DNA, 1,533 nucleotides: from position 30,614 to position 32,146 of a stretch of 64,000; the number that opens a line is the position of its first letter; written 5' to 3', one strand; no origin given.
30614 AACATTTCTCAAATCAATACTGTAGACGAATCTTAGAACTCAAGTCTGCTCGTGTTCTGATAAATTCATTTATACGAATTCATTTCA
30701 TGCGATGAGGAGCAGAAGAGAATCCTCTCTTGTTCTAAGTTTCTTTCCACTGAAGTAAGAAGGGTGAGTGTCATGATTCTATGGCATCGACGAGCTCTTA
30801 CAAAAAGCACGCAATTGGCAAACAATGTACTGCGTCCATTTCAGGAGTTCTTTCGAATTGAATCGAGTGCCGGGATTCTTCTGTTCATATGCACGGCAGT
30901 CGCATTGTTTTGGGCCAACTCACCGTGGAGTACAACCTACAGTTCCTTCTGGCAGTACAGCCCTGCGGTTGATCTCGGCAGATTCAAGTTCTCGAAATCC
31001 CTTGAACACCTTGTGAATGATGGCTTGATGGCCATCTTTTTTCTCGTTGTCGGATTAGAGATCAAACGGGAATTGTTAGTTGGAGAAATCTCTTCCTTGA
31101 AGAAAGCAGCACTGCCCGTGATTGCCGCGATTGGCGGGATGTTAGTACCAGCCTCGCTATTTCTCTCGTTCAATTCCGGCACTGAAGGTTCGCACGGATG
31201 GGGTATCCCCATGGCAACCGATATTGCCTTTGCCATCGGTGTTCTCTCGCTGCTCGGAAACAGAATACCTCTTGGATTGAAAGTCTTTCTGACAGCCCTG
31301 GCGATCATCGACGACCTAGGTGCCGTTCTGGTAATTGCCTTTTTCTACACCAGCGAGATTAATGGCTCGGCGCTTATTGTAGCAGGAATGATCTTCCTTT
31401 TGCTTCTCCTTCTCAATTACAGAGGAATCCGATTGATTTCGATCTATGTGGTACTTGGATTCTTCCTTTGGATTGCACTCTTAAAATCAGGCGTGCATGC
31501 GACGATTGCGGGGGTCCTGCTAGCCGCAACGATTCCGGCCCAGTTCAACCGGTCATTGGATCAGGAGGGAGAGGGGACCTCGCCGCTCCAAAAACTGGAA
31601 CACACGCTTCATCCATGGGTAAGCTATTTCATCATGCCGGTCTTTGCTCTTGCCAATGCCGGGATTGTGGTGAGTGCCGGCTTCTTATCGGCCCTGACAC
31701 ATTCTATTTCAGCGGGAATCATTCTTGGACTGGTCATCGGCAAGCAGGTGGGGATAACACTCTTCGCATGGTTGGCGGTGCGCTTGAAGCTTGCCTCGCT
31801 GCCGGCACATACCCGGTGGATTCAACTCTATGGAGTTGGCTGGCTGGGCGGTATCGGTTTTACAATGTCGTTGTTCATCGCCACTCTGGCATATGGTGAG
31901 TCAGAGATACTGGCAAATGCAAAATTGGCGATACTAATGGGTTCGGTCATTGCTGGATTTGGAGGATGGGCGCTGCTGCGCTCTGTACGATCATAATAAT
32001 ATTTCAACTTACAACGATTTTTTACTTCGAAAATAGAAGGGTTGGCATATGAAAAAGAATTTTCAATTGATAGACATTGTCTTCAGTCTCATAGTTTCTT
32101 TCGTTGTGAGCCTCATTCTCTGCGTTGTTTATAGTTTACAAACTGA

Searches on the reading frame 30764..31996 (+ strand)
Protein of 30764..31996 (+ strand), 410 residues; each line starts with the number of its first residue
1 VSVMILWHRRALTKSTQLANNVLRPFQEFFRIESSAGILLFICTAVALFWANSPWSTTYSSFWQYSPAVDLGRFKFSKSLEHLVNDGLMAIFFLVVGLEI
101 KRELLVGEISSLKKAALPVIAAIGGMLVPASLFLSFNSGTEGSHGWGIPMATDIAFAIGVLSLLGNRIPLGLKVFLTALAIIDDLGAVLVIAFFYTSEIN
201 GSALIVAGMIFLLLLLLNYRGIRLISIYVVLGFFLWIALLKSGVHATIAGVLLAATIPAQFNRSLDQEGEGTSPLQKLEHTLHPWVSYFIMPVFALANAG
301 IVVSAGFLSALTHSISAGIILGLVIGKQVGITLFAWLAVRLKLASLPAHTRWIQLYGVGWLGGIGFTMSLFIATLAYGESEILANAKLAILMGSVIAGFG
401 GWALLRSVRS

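Call 3: search_protein_families(library=pfam, proteins=[window:30764-31996:+])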
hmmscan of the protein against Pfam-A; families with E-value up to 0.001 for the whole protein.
window:30764-31996:+ (410 aa): 1 family
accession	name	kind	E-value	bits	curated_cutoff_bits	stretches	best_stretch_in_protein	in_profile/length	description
PF06965.17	Na_H_antiport_1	-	3.7e-153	510.3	23.5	1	28-405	2-374/374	Na+/H+ antiporter 1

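Call 4: search_protein_families(library=ncbifam, proteins=[window:30764-31996:+])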
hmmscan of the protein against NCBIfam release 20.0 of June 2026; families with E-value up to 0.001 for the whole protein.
window:30764-31996:+ (410 aa): 5 families
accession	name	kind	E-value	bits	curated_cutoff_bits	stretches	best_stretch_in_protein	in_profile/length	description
NF007111.0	PRK09560.1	subfamily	6.9e-141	469.5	423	1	20-408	5-382/389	Na(+)/H(+) antiporter NhaA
NF007112.0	PRK09561.1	subfamily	4.4e-140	467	408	1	25-408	4-383/389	sodium/proton antiporter NhaA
TIGR00773.1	NhaA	equivalog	2.6e-130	434.8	254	1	29-405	1-374/374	Na+/H+ antiporter NhaA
NF011428.0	PRK14856.1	equivalog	1.3e-117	393.3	639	2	20-262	8-250/438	sodium/proton antiporter NhaA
NF011427.0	PRK14854.1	subfamily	8.3e-105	351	558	1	32-407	8-377/383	pH-dependent sodium/proton antiporter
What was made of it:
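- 30764..31996 (+): nhaA Na+/H+ antiporter: recurrent neighbour giving a salt-stress context, not part of the operon. PF06965 at E 3.7e-153; TIGR00773 at 434.8 bits against a cut-off of 254 (calls 3, 4).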
